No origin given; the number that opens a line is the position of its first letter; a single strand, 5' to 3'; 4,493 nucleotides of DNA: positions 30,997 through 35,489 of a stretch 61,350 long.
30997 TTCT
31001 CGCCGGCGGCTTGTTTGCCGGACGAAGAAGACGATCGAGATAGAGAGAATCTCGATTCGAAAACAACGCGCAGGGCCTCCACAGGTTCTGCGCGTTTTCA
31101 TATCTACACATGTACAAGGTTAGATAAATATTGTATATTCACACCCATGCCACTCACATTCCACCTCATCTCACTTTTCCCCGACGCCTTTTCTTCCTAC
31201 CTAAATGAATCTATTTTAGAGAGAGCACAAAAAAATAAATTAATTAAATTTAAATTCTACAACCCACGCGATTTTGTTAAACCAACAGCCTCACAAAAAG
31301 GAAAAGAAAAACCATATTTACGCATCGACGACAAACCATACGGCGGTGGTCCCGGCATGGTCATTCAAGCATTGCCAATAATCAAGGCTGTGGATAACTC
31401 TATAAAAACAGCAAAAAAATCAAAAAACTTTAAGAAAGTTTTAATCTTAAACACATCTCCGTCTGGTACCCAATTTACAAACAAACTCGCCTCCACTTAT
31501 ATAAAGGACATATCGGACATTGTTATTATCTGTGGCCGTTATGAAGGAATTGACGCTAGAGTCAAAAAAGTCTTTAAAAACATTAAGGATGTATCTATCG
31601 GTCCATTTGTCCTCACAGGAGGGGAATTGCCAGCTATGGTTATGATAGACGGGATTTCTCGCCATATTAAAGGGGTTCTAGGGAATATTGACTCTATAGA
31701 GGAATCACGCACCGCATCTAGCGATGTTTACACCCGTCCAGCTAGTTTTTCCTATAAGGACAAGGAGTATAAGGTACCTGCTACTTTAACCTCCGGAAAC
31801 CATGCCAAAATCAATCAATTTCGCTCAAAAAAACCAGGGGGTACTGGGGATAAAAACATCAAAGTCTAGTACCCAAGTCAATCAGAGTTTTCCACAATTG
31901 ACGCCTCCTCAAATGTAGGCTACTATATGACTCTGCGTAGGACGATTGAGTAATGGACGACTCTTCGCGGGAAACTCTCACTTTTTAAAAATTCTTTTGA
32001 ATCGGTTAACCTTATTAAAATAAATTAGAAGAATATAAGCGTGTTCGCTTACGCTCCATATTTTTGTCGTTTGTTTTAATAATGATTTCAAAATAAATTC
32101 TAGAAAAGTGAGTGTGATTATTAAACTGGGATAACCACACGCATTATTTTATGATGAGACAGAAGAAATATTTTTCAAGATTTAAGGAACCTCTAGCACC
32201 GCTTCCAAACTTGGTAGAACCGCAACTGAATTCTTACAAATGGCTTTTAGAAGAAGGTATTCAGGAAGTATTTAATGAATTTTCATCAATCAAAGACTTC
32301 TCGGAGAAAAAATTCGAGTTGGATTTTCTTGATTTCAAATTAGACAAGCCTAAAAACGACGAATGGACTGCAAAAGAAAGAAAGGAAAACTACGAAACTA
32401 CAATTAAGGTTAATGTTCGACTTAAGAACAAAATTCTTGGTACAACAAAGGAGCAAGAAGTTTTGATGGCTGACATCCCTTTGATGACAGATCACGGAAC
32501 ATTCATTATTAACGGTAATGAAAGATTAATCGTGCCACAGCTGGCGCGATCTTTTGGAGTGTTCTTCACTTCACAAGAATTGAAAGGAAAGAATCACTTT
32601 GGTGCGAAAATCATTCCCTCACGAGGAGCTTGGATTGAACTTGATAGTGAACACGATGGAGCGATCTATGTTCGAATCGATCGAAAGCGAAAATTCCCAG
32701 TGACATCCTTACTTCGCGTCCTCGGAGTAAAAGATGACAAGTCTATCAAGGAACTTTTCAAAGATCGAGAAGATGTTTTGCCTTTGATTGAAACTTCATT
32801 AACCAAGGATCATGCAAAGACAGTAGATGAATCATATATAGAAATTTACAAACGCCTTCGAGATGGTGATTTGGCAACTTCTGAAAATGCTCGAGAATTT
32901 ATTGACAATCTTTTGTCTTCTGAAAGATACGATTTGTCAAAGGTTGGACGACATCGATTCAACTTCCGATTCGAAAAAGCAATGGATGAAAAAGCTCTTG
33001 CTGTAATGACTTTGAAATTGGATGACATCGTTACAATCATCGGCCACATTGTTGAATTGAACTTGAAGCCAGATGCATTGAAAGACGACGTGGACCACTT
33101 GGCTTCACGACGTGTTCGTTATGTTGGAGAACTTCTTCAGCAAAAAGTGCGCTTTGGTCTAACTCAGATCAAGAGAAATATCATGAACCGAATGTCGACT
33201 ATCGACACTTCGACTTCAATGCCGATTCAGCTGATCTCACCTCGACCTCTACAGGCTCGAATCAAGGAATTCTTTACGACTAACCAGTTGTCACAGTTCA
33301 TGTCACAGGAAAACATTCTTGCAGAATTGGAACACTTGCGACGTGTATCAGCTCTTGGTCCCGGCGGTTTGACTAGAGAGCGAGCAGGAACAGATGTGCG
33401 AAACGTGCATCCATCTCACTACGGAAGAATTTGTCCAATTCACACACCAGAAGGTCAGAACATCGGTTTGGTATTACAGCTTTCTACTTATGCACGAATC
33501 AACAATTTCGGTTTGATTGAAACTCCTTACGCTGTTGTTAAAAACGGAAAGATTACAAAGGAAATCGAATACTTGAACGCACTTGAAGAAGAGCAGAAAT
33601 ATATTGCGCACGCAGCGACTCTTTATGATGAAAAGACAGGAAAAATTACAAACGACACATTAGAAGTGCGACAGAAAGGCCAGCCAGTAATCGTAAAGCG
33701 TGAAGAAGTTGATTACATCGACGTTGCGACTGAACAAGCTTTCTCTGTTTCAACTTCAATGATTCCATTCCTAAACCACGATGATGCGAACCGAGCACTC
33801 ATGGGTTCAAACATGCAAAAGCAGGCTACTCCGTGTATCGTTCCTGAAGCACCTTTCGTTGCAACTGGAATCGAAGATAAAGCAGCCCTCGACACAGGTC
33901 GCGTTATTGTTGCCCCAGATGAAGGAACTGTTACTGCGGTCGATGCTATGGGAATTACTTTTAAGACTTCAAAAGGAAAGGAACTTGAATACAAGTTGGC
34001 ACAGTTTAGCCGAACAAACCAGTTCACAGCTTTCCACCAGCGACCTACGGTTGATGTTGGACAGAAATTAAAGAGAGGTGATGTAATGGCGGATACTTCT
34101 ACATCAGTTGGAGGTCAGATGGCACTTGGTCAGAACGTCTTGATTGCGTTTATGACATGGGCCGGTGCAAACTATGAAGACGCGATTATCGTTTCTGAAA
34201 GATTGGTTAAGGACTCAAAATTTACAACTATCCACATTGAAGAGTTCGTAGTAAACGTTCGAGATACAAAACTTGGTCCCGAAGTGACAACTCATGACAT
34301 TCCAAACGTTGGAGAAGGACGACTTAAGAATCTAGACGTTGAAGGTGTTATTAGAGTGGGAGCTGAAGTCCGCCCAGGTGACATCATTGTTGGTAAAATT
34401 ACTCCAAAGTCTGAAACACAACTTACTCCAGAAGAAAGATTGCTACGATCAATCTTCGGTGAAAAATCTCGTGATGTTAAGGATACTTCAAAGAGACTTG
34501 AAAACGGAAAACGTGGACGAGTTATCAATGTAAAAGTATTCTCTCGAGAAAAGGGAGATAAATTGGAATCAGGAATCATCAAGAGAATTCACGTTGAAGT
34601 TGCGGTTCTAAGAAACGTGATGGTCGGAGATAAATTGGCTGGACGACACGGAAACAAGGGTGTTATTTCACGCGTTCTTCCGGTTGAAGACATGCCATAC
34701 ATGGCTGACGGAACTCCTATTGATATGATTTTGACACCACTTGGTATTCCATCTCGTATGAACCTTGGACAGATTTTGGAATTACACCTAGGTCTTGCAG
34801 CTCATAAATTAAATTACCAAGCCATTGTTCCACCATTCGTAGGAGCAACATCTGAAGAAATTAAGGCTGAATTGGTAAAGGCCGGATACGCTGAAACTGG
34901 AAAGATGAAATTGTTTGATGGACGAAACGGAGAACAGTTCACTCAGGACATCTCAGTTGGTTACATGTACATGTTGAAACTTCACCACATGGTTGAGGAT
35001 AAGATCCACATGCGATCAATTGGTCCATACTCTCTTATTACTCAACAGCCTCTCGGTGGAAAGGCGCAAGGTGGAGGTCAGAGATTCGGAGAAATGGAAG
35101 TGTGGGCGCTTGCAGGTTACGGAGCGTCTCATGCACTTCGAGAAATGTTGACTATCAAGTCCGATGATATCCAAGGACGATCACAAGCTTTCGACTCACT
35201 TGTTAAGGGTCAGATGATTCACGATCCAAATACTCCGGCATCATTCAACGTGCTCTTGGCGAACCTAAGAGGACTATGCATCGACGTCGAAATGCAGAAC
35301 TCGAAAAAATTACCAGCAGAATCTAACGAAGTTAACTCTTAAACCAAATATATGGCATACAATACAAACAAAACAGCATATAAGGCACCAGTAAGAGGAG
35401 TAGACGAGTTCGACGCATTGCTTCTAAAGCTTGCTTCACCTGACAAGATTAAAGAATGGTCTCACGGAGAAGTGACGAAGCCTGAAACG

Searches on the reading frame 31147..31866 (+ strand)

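Call 18: search_protein_families(library=pfam, proteins=[window:31147-31866:+])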
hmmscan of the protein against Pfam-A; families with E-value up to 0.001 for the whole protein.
window:31147-31866:+ (240 aa): 1 family
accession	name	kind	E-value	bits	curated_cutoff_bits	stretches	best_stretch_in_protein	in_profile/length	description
PF01746.26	tRNA_m1G_MT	-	7.6e-31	107.8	27.3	1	26-229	3-185/195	tRNA (Guanine-1)-methyltransferase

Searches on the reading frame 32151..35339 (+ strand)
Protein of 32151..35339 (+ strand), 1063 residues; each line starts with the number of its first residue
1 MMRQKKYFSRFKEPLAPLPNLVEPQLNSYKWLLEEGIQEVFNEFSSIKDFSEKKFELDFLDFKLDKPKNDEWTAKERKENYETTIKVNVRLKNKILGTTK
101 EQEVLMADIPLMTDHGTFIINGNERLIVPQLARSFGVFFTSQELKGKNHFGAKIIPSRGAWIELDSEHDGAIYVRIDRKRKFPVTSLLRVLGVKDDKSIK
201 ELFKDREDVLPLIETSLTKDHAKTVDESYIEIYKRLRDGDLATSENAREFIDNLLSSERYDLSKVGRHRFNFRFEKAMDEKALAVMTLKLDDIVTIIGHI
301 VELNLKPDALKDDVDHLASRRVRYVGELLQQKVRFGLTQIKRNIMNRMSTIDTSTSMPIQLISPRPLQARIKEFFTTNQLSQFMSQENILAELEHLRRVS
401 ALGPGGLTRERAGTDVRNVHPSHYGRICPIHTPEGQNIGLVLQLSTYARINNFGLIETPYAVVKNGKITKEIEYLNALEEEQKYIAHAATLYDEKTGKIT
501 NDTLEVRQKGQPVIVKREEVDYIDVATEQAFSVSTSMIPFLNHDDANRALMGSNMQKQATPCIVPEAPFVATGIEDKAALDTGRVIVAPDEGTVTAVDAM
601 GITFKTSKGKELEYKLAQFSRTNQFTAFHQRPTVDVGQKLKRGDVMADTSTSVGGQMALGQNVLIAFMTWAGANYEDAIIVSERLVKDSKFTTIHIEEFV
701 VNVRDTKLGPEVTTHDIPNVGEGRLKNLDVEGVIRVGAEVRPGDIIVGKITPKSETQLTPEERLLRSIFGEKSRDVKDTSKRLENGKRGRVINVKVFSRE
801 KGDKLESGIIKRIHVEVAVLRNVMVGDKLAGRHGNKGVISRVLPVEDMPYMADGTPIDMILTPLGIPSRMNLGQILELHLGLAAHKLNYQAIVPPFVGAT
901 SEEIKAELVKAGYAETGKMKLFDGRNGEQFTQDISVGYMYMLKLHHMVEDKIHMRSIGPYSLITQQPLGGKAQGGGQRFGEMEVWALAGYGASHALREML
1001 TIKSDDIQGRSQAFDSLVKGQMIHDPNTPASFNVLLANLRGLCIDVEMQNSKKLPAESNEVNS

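Call 13: find_related_loci(query=window:32151-35339:+, collection=genome_contigs, flank=6000)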
Query window:32151-35339:+ (1063 aa) in genome_contigs; peptide patterns used: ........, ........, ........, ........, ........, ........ (x = any residue, [..] = any of these).
600 stretches matched a pattern (row limit reached: there are more); 599 encode a relative of the query (tblastn E <= 1e-3); the best 80 are kept; 80 distinct loci.
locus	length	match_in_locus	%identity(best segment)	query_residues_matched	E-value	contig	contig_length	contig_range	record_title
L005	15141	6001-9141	78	1-1049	0e+0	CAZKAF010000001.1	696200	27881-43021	MAG TPA_asm: uncultured Candidatus Saccharibacteria bacterium isolate SRP344714_co1_229 genome assembly, contig: NODE_5_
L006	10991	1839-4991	72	2-1053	0e+0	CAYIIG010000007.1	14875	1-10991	MAG TPA_asm: uncultured Candidatus Saccharibacteria bacterium isolate ERP119705_co20_252 genome assembly, contig: NODE_4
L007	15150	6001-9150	73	3-1053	0e+0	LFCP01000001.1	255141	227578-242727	MAG: Parcubacteria bacterium C7867-006 C7867_00050, whole genome shotgun sequence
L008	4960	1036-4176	72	1-1048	0e+0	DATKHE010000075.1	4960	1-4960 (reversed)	MAG TPA_asm: Candidatus Paceibacterota bacterium isolate SMAG_U14569 k141_83270, whole genome shotgun sequence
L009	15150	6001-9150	72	3-1053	0e+0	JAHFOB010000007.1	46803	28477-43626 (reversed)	MAG: Candidatus Zambryskiibacteriota bacterium isolate nzgw494 NODE_277_length_46804_cov_4.416361, whole genome shotgun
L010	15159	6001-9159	71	3-1059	0e+0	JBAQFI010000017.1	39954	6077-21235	MAG: Minisyncoccia bacterium isolate MFD12003_ilm_asm_bin45 k127_81999, whole genome shotgun sequence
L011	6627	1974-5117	72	3-1052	0e+0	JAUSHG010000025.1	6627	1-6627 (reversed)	MAG: bacterium isolate E14_metabat.bin.176_sub E14_k141_67166, whole genome shotgun sequence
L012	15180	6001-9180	71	3-1063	0e+0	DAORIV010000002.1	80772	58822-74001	MAG TPA_asm: Parcubacteria group bacterium isolate AMR_MDS_5568 NODE_39_length_80772_cov_13.370442, whole genome shotgun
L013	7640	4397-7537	71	1-1048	0e+0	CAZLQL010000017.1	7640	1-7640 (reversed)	MAG TPA_asm: uncultured Candidatus Saccharibacteria bacterium isolate SRP219642_co4_43 genome assembly, contig: NODE_163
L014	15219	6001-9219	71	1-1058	0e+0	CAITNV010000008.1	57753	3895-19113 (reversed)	MAG: Candidatus Taylorbacteria bacterium isolate Umea_bin-01178 genome assembly, contig: bin-01178:08/62, whole genome s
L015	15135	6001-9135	72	3-1048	0e+0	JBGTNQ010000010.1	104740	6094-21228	MAG: Candidatus Paceibacteria bacterium isolate JTS-RE391 k141_5632900, whole genome shotgun sequence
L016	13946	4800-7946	71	2-1050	0e+0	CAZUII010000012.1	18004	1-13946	MAG TPA_asm: uncultured Candidatus Saccharibacteria bacterium isolate SRP342105_co1_365 genome assembly, contig: NODE_41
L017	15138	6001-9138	70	2-1048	0e+0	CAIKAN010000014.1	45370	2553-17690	uncultured bacterium isolate AM-2014_bin-3203 genome assembly, contig: bin-3203:14/99, whole genome shotgun sequence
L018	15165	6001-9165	70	3-1057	0e+0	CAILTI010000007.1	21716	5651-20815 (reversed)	uncultured bacterium isolate MJ-time_bin-2460 genome assembly, contig: bin-2460:07/60, whole genome shotgun sequence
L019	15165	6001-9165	70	2-1057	0e+0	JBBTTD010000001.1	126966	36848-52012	MAG: Patescibacteria group bacterium isolate H41-bin002_1 H41_bin002_1_000000000001, whole genome shotgun sequence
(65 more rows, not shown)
